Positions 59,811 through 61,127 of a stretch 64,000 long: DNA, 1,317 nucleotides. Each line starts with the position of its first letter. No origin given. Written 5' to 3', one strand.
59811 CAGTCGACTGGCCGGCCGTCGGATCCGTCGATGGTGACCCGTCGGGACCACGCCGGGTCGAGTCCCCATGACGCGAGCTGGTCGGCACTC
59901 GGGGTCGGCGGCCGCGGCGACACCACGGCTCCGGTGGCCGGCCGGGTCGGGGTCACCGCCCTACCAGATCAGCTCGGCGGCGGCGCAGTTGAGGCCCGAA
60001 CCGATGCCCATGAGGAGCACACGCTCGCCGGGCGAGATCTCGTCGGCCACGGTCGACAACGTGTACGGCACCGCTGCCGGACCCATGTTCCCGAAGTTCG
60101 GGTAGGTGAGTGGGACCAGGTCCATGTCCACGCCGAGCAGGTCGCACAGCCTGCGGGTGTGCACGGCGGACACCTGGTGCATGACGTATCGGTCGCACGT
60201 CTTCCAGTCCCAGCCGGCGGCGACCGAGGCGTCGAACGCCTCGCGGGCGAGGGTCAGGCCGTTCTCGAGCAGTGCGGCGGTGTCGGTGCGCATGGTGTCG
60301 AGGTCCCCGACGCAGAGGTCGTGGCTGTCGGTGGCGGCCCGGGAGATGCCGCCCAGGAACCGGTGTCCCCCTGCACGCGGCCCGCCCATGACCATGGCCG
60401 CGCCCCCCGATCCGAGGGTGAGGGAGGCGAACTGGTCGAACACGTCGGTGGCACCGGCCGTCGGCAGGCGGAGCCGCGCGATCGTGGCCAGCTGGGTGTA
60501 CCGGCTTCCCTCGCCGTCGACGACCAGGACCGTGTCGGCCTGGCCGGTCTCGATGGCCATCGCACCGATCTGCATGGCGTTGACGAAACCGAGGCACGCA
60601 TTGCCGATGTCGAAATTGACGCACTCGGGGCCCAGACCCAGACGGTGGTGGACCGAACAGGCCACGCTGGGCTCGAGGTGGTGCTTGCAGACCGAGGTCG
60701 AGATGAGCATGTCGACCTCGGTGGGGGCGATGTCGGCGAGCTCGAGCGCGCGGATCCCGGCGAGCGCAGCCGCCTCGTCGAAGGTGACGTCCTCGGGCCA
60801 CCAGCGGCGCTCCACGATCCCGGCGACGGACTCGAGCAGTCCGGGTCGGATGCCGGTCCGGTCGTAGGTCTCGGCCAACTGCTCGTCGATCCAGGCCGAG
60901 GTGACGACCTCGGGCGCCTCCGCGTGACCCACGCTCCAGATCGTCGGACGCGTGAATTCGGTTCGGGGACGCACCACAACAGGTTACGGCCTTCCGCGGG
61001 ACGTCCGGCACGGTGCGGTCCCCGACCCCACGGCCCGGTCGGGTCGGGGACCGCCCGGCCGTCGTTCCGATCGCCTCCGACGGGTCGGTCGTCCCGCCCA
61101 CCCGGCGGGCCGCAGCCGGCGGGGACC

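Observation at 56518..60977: oleA / fused oleBC / oleD cluster: predicted head-to-head long-chain olefin biosynthesis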

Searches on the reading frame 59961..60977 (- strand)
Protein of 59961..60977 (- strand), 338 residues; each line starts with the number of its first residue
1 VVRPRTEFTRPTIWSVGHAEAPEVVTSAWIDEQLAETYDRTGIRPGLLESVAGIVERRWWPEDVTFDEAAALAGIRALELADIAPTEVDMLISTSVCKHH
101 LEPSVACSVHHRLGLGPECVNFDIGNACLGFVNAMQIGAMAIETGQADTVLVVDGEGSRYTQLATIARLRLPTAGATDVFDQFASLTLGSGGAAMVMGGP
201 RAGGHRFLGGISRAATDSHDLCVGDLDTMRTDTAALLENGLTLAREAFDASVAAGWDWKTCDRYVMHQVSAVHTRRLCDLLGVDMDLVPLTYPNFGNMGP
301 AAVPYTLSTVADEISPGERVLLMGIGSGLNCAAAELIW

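Call 3: search_protein_families(library=pfam, proteins=[window:59961-60977:-])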
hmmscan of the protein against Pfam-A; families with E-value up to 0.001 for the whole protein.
window:59961-60977:- (338 aa): 3 families
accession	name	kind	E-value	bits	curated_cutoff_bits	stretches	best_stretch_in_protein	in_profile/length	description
PF08541.16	ACP_syn_III_C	-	6.9e-15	55.4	26.6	1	253-336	3-88/90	3-Oxoacyl-[acyl-carrier-protein (ACP)] synthase III C terminal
PF08545.16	ACP_syn_III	-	3.9e-08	33.5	24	1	122-156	1-35/80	3-Oxoacyl-[acyl-carrier-protein (ACP)] synthase III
PF00108.29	Thiolase_N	-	1.6e-06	28.1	26.4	1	63-156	20-113/260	Thiolase, N-terminal domain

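Call 4: search_protein_families(library=ncbifam, proteins=[window:59961-60977:-])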
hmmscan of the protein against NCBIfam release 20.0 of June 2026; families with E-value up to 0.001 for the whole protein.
window:59961-60977:- (338 aa): 16 families
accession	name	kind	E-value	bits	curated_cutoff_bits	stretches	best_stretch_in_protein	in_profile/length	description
NF006720.0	PRK09258.1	equivalog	2.5e-116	388.7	285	1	8-338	3-338/338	3-oxoacyl-ACP synthase III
NF006829.0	PRK09352.1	subfamily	1.3e-30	106.5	249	1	13-338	7-321/322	beta-ketoacyl-ACP synthase 3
TIGR00747.1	fabH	subfamily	1.7e-26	93.1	292.1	2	13-156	5-140/322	beta-ketoacyl-ACP synthase III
NF004623.0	PRK05963.1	equivalog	7.8e-25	87.8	437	1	13-333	8-323/328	beta-ketoacyl-ACP synthase III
NF005541.0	PRK07204.1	equivalog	2.2e-19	70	402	2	43-156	30-143/329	beta-ketoacyl-ACP synthase III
NF003274.0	PRK04262.1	equivalog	9.5e-13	47.9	244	1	70-335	55-305/347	hydroxymethylglutaryl-CoA synthase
NF009519.0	PRK12880.1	equivalog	2.2e-09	37.1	436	1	47-154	41-148/353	beta-ketoacyl-ACP synthase III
NF005308.0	PRK06840.1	equivalog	7.9e-09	35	315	1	39-156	26-144/339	3-oxoacyl-ACP synthase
NF005703.0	PRK07515.1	equivalog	8.7e-08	31.4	304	1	67-156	97-184/373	beta-ketoacyl-ACP synthase III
TIGR00748.1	HMG_CoA_syn_Arc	equivalog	5.6e-06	25.8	353.35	1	186-333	152-302/345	hydroxymethylglutaryl-CoA synthase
TIGR01835.1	HMG-CoA-S_prok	equivalog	1.3e-05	24.1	360.35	1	86-165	67-146/382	hydroxymethylglutaryl-CoA synthase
NF004720.0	PRK06064.1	subfamily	4.3e-05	22.5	420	1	63-189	19-144/389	thiolase domain-containing protein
TIGR01930.1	AcCoA-C-Actrans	subfamily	6.7e-05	22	240.55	1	72-152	27-107/385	acetyl-CoA C-acyltransferase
NF004811.0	PRK06158.1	subfamily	0.00013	21.1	421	1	68-162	30-119/384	acetyl-CoA acetyltransferase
NF006030.0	PRK08170.1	equivalog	0.00033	19.5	593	1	69-152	37-120/434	acetyl-CoA C-acetyltransferase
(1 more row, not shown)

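Call 5: search_solved_structures(query=window:59961-60977:-, show_alignments=1)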
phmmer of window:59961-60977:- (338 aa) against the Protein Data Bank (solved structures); distinct sequences matched with E-value up to 0.001: 57.
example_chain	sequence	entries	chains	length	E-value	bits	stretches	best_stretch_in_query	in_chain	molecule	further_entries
3row_A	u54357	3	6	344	3.4e-76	259.7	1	9-338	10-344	3-oxoacyl-[ACP] synthase III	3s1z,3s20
3s21_A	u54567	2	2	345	3.5e-76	259.7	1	9-338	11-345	3-oxoacyl-[ACP] synthase III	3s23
5vxf_A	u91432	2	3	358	1e-75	258.2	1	8-338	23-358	3-oxoacyl-[ACP] synthase III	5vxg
5vxh_A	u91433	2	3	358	1e-75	258.1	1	8-338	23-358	3-oxoacyl-[ACP] synthase III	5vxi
3fk5_A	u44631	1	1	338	2e-75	257.2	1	11-338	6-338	3-oxoacyl-synthase III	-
5vxd_A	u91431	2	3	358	2.8e-75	256.7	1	8-338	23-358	3-oxoacyl-[ACP] synthase III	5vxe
6b2s_A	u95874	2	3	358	3.6e-75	256.4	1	8-338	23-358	3-oxoacyl-[ACP] synthase III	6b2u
4kti_A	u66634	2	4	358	7.1e-75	255.4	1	8-338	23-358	3-oxoacyl-[ACP] synthase III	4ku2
6b2t_A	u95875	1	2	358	7.2e-75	255.4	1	8-338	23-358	3-oxoacyl-[ACP] synthase III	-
4ktm_A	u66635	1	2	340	8.9e-75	255.1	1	10-338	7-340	3-oxoacyl-[ACP] synthase III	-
4ku3_A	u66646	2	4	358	9.5e-75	255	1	8-338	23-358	3-oxoacyl-[ACP] synthase III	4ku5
6b2r_A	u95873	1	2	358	1e-74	254.9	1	8-338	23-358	3-oxoacyl-[ACP] synthase III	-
4dfe_A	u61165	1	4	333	2.2e-18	69.7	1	22-334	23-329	3-oxoacyl-[acyl-carrier-protein] synthase 3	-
8vd9_A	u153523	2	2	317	5.2e-16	61.9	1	34-338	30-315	Beta-ketoacyl-[acyl-carrier-protein] synthase III 1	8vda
4ryb_A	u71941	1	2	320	5.4e-16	61.8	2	53-156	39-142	3-oxoacyl-[acyl-carrier-protein] synthase 3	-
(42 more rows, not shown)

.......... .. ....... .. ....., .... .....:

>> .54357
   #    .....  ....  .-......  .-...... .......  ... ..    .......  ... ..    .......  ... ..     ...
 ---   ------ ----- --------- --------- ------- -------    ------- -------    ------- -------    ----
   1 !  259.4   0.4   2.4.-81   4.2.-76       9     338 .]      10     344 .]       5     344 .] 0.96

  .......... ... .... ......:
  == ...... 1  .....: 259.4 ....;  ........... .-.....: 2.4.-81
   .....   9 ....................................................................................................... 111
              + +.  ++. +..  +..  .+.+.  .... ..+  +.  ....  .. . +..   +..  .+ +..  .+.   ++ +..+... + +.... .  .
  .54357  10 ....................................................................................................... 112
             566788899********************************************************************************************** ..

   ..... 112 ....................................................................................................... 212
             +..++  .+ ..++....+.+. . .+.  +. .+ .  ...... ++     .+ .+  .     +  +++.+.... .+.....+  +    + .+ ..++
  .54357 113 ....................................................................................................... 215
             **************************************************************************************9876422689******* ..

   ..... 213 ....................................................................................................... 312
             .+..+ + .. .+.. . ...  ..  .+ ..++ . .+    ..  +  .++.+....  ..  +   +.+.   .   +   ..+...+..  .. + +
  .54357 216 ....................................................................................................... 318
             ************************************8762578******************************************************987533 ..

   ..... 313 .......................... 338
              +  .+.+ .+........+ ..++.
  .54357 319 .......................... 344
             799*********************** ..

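Call 29: search_protein_representatives(protein=window:59961-60977:-)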
Query: 338 residues. Proteins with E-value up to 0.001 (for the whole library): 5248; up to 1e-10: 1211; up to 1e-30: 212. The best 150 are listed.
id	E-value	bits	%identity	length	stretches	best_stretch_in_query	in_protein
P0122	3.5e-97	341.9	54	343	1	16-338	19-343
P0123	1.9e-92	326.4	50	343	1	7-338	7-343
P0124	5.5e-92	324.9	50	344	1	8-338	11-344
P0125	3.6e-86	305.7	47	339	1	10-338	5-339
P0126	2.1e-84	299.9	48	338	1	12-338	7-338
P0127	2.1e-77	276.9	46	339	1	8-338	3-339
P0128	5.8e-77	275.5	67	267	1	19-210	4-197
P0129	1.4e-74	267.6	40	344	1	6-338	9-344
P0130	2.1e-69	250.6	49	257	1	87-338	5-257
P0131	1.1e-68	248.2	50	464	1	48-294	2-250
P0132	1.2e-68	248.2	40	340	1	11-338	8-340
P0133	1.6e-67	244.4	40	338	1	8-338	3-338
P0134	7.6e-66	238.9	40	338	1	12-338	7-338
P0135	4.5e-65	236.4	42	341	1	13-337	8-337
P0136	1.5e-64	234.7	43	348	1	13-338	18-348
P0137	2.9e-64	233.7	40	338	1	8-338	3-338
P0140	1.7e-61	224.7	40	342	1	7-336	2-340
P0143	3.1e-60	220.5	37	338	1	8-338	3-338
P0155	7.8e-55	202.7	35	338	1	8-338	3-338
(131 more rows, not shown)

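Call 33: find_related_loci(query=A2, collection=genome_contigs, flank=7000)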
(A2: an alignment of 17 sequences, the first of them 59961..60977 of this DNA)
Query A2 (338 aa) in genome_contigs; peptide patterns used: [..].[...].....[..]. (x = any residue, [..] = any of these).
600 stretches matched a pattern (row limit reached: there are more); 600 encode a relative of the query (tblastn E <= 1e-3); the best 80 are kept; 80 distinct loci.
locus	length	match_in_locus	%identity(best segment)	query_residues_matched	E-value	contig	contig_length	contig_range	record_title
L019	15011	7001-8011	74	2-338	5e-171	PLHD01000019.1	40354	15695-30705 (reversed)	MAG: Acidimicrobiaceae bacterium isolate bog_576 73.20110800_S2D.3_contig_5118, whole genome shotgun sequence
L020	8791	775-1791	72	4-338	3e-165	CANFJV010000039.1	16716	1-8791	MAG: Acidimicrobiaceae bacterium isolate Jr-11may16-13 genome assembly, contig: Jr-11may16-C5914, whole genome shotgun s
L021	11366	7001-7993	70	8-338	4e-163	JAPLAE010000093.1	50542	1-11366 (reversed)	MAG: Actinomycetota bacterium isolate LacPavin_0419_WC53_MAG_57_16 LacPavin_0419_WC53_scaffold_16590, whole genome shotg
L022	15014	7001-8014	68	1-338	1e-160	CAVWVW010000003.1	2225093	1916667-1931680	MAG: uncultured Acidimicrobiales bacterium isolate MFD09671.bin.2.1 genome assembly, contig: contig_20199, whole genome 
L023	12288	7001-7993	71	8-338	1e-159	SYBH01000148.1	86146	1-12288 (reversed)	MAG: Actinomycetota bacterium isolate F1-20-MAGs160 F1-20__c791740, whole genome shotgun sequence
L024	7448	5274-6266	71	8-338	1e-158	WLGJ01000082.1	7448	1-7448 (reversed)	MAG: Actinomycetota bacterium isolate UFOp-RE-26jul17-303 RE-26jul17-303-c82, whole genome shotgun sequence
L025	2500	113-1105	70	8-338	8e-169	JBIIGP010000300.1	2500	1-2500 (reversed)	MAG: Acidimicrobiales bacterium isolate ME2001-07-16D8pf_3300042503_group1_bin19 Rohwer_bin115_scaffold_70830_c1, whole 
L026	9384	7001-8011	70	2-338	6e-158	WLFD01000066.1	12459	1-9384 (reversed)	MAG: Actinomycetota bacterium isolate UFOp-RE-20APR16-422 RE-20APR16-422-c66, whole genome shotgun sequence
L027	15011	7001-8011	67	2-338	5e-153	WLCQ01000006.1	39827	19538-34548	MAG: Actinomycetota bacterium isolate UFOp-RE-14apr17-265 RE-14apr17-265-c6, whole genome shotgun sequence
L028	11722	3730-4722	76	8-338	3e-171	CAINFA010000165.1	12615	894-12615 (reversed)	MAG: uncultured actinobacterium isolate AlinenLipids_bin-7546 genome assembly, contig: bin-7546:165/245, whole genome sh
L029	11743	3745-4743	74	6-338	1e-169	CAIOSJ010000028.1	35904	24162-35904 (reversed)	MAG: uncultured actinobacterium isolate Umea1_bin-2932 genome assembly, contig: bin-2932:28/33, whole genome shotgun seq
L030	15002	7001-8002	66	5-338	2e-139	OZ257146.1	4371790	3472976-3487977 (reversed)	MAG: Acidimicrobiales bacterium isolate dc441f95-861a-4a10-a9b7-c462a55f8454 genome assembly, chromosome: 1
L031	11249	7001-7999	62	10-338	6e-132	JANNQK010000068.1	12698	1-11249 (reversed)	MAG: Actinomycetes bacterium isolate SOY_31_metabat_454 SOY_31_k141_159014, whole genome shotgun sequence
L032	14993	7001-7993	62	10-338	6e-132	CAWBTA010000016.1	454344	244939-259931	MAG: uncultured Acidimicrobiales bacterium isolate MFD04651.bin.1.226 genome assembly, contig: contig_8277, whole genome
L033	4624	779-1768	62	10-335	3e-131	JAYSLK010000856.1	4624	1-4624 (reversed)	MAG: Actinomycetota bacterium isolate GFS_1044 GFS_1044_855, whole genome shotgun sequence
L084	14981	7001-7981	52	13-338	3e-107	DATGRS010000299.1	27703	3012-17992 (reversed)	MAG TPA_asm: Ornithinicoccus sp. isolate SMAG_U10457 k141_2219646, whole genome shotgun sequence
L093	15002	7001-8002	51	7-338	2e-105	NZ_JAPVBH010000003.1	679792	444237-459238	Modestobacter sp. VKM Ac-2986 n3, whole genome shotgun sequence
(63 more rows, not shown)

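Call 47: list_cluster_members(proteins=[P0133, P0137, P0134, P0143, P0140, P0155, P0122, P0124, P0125, P0126])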
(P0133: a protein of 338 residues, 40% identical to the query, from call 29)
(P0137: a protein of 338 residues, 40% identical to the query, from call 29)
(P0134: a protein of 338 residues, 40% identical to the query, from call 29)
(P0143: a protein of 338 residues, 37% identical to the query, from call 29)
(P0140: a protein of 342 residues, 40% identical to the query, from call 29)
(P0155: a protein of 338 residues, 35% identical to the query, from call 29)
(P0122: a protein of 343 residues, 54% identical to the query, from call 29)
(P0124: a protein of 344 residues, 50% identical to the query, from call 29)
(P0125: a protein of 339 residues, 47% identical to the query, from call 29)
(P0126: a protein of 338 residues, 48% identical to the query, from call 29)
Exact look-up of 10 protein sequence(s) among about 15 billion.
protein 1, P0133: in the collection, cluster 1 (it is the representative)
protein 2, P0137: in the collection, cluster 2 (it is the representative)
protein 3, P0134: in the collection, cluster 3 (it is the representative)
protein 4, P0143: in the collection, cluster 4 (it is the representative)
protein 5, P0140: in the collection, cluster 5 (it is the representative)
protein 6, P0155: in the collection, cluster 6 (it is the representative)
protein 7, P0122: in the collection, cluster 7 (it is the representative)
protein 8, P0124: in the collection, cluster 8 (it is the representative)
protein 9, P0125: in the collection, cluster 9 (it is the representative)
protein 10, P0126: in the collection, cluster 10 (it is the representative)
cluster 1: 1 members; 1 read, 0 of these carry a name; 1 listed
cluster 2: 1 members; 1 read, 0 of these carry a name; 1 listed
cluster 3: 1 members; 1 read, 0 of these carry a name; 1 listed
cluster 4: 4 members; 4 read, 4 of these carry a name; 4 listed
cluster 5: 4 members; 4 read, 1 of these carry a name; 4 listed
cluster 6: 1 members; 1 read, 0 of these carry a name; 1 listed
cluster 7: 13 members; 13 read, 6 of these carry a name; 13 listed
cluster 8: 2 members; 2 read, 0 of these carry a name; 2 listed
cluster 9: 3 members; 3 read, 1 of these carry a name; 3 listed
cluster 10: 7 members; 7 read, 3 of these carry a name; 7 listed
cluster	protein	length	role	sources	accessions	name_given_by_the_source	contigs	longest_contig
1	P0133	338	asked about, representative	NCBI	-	-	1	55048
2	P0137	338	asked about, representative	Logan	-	-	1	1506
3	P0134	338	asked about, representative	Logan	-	-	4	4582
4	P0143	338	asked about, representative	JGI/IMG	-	acyl-CoA:acyl-CoA alkyltransferase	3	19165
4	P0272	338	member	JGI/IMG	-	acyl-CoA:acyl-CoA alkyltransferase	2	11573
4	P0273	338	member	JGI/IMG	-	acyl-CoA:acyl-CoA alkyltransferase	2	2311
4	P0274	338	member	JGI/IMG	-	acyl-CoA:acyl-CoA alkyltransferase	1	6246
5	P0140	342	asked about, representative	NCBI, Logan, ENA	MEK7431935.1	MAG: 3-oxoacyl-ACP synthase III [Cyanobacteriota bacterium]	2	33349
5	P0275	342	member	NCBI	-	-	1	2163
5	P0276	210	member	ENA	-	-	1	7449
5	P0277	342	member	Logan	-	-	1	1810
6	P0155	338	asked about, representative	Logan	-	-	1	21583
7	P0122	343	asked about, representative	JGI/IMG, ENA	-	-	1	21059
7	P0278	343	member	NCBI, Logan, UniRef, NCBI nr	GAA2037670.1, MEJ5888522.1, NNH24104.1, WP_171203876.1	3-oxoacyl-ACP synthase III [Pseudokineococcus marinus] | 3-oxoacyl-ACP synthase III n=1 Tax=Pseudokineococcus marinus TaxID=351215 ...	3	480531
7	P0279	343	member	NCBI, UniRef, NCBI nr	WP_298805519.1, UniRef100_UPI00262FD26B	3-oxoacyl-ACP synthase III [uncultured Pseudokineococcus sp.] | 3-oxoacyl-ACP synthase III n=1 Tax=uncultured Pseudokineococcus sp. TaxID=1642928 ...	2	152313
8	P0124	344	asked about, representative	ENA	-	-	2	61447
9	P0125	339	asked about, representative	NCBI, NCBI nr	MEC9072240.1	MAG: 3-oxoacyl-ACP synthase III [Myxococcota bacterium] | 3-oxoacyl-ACP synthase III [Myxococcota bacterium]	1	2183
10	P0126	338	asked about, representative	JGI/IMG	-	3-oxoacyl-[acyl-carrier-protein] synthase-3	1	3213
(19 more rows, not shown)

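Call 48: search_solved_structures(query=P0133, max_evalue=1e-40)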
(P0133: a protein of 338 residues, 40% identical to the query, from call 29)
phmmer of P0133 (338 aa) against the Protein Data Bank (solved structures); distinct sequences matched with E-value up to 1e-40: 12.
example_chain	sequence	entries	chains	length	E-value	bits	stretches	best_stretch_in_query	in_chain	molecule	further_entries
3row_A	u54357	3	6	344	8.2e-84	284.7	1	1-338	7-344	3-oxoacyl-[ACP] synthase III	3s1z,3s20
3s21_A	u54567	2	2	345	8.3e-84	284.7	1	1-338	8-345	3-oxoacyl-[ACP] synthase III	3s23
5vxh_A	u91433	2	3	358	2.5e-83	283.1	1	1-338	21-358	3-oxoacyl-[ACP] synthase III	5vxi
5vxf_A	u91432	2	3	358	2.5e-83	283.1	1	1-338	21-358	3-oxoacyl-[ACP] synthase III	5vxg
5vxd_A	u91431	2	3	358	6.6e-83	281.7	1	1-338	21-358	3-oxoacyl-[ACP] synthase III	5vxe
6b2s_A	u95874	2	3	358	9e-83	281.3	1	1-338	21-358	3-oxoacyl-[ACP] synthase III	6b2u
6b2t_A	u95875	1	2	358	1.7e-82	280.4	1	1-338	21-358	3-oxoacyl-[ACP] synthase III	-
4kti_A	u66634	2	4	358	1.7e-82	280.4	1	1-338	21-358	3-oxoacyl-[ACP] synthase III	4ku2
4ktm_A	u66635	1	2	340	2e-82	280.2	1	1-338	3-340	3-oxoacyl-[ACP] synthase III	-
6b2r_A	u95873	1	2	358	2.4e-82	279.9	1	1-338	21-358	3-oxoacyl-[ACP] synthase III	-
4ku3_A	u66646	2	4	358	2.4e-82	279.9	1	1-338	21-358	3-oxoacyl-[ACP] synthase III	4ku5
3fk5_A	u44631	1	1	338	9.3e-82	278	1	1-338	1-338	3-oxoacyl-synthase III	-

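Call 49: search_solved_structures(query=P0137, max_evalue=1e-40)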
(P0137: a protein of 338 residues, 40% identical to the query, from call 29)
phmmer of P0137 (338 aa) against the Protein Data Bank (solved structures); distinct sequences matched with E-value up to 1e-40: 12.
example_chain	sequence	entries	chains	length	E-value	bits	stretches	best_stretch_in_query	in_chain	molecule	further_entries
3fk5_A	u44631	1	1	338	4e-84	285.7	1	1-338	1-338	3-oxoacyl-synthase III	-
3row_A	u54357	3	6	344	3.9e-83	282.4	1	1-338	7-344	3-oxoacyl-[ACP] synthase III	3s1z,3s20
3s21_A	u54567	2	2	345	3.9e-83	282.4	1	1-338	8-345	3-oxoacyl-[ACP] synthase III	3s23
5vxh_A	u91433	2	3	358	1.2e-82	280.8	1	1-338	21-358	3-oxoacyl-[ACP] synthase III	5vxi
5vxf_A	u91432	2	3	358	1.2e-82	280.8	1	1-338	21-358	3-oxoacyl-[ACP] synthase III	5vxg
5vxd_A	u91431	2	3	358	3.1e-82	279.5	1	1-338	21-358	3-oxoacyl-[ACP] synthase III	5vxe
6b2s_A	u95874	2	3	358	4.3e-82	279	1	1-338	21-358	3-oxoacyl-[ACP] synthase III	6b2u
6b2t_A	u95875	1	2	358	8.2e-82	278.1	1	1-338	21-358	3-oxoacyl-[ACP] synthase III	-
4kti_A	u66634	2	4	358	8.2e-82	278.1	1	1-338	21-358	3-oxoacyl-[ACP] synthase III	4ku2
4ktm_A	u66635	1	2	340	9.3e-82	277.9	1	1-338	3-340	3-oxoacyl-[ACP] synthase III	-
6b2r_A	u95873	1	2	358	1.1e-81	277.6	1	1-338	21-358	3-oxoacyl-[ACP] synthase III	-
4ku3_A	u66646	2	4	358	1.1e-81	277.6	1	1-338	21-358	3-oxoacyl-[ACP] synthase III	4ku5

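Call 54: search_protein_families(library=ncbifam, proteins=[L084:7001-7981:+, L084:8017-10551:+, L084:10614-11576:+, L093:7001-8002:+, L093:8011-10557:+, L093:10617-11561:+], max_evalue=1e-30)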
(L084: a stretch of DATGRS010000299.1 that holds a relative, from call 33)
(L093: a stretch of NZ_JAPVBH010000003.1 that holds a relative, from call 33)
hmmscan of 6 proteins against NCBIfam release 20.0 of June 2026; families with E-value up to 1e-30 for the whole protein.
L084:7001-7981:+ (327 aa): 2 families
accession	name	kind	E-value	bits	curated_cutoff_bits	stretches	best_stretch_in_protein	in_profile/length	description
NF006720.0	PRK09258.1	equivalog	3.8e-130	434.1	285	1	2-327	9-338/338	3-oxoacyl-ACP synthase III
NF006829.0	PRK09352.1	subfamily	7.4e-32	110.6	249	0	40-325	39-319/322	beta-ketoacyl-ACP synthase 3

L084:8017-10551:+ (845 aa): 10 families
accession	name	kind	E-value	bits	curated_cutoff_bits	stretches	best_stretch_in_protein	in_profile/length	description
NF006754.0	PRK09274.1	equivalog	6.9e-103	344.7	478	1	312-841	17-549/555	fatty acid CoA ligase family protein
NF045786.1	OlefBLtnSynXan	equivalog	2.9e-87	293.4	900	1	309-840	18-542/544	olefin beta-lactone synthetase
NF045785.1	OlefBLtnSynShew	equivalog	5.2e-72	243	850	1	328-839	37-551/552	olefin beta-lactone synthetase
NF004837.0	PRK06187.1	subfamily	1.1e-49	169.1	476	1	457-773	171-479/531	long-chain-fatty-acid--CoA ligase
NF005702.0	PRK07514.1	subfamily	1.6e-35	122.5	558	1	316-770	18-453/506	malonyl-CoA synthase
NF004114.0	PRK05605.1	equivalog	3.6e-35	121.3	766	0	450-767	215-519/575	long-chain-fatty-acid--CoA ligase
NF004511.1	PRK05852.1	equivalog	1.6e-34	119.4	650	1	312-770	11-457/505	FadD7 family fatty acid--CoA ligase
TIGR01733.1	AA-adenyl-dom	subfamily_domain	6.1e-34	117.5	317.4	1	330-749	1-409/409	amino acid adenylation domain-containing protein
NF005858.0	PRK07787.1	subfamily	8.3e-32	110.2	575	1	328-769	26-426/471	acyl-CoA synthetase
NF052580.1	Str24CoAsynCasG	equivalog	8.5e-32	110.2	750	0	580-768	322-500/548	steroid-24-oyl-CoA synthetase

L084:10614-11576:+ (321 aa): 2 families
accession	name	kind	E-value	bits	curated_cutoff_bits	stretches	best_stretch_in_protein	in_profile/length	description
NF042422.1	oxyalk_red_OleD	equivalog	1.3e-85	287.7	580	1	1-320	1-323/329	2-alkyl-3-oxoalkanoate reductase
NF042423.1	oxyalk_red_Shew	equivalog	5.8e-67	226.1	580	1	2-320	10-330/331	2-alkyl-3-oxoalkanoate reductase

L093:7001-8002:+ (334 aa): 1 family
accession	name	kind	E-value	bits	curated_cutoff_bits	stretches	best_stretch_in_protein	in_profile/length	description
NF006720.0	PRK09258.1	equivalog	4e-135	450.5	285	1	1-334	2-338/338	3-oxoacyl-ACP synthase III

L093:8011-10557:+ (849 aa): 9 families
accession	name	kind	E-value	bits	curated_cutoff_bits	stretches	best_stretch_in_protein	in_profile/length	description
NF006754.0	PRK09274.1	equivalog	2.6e-98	329.6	478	1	333-848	23-540/555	fatty acid CoA ligase family protein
NF045786.1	OlefBLtnSynXan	equivalog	1e-81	275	900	1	336-848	21-534/544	olefin beta-lactone synthetase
NF045785.1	OlefBLtnSynShew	equivalog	3.8e-64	217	850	1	352-848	38-544/552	olefin beta-lactone synthetase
NF004837.0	PRK06187.1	subfamily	7.2e-51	173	476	1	349-797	31-476/531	long-chain-fatty-acid--CoA ligase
NF004511.1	PRK05852.1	equivalog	3.9e-36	124.7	650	1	351-798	26-459/505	FadD7 family fatty acid--CoA ligase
TIGR01733.1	AA-adenyl-dom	subfamily_domain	5e-35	121.1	317.4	1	353-776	1-409/409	amino acid adenylation domain-containing protein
NF005702.0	PRK07514.1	subfamily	2.1e-33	115.5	558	1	347-796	25-453/506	malonyl-CoA synthase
NF005858.0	PRK07787.1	subfamily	2.9e-33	115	575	1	364-801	34-432/471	acyl-CoA synthetase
NF005801.1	PRK07656.1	equivalog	4.7e-33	114.6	657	1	351-780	26-438/500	FadD3 family acyl-CoA ligase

L093:10617-11561:+ (315 aa): 3 families
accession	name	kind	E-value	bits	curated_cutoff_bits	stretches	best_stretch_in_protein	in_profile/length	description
NF042422.1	oxyalk_red_OleD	equivalog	1.2e-100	337.1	580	1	1-315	1-324/329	2-alkyl-3-oxoalkanoate reductase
NF042423.1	oxyalk_red_Shew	equivalog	1.8e-76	257.4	580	1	2-315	10-331/331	2-alkyl-3-oxoalkanoate reductase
TIGR03466.1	HpnA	hypoth_equivalog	3.2e-36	124.9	367.65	1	1-304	1-307/327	hopanoid-associated sugar epimerase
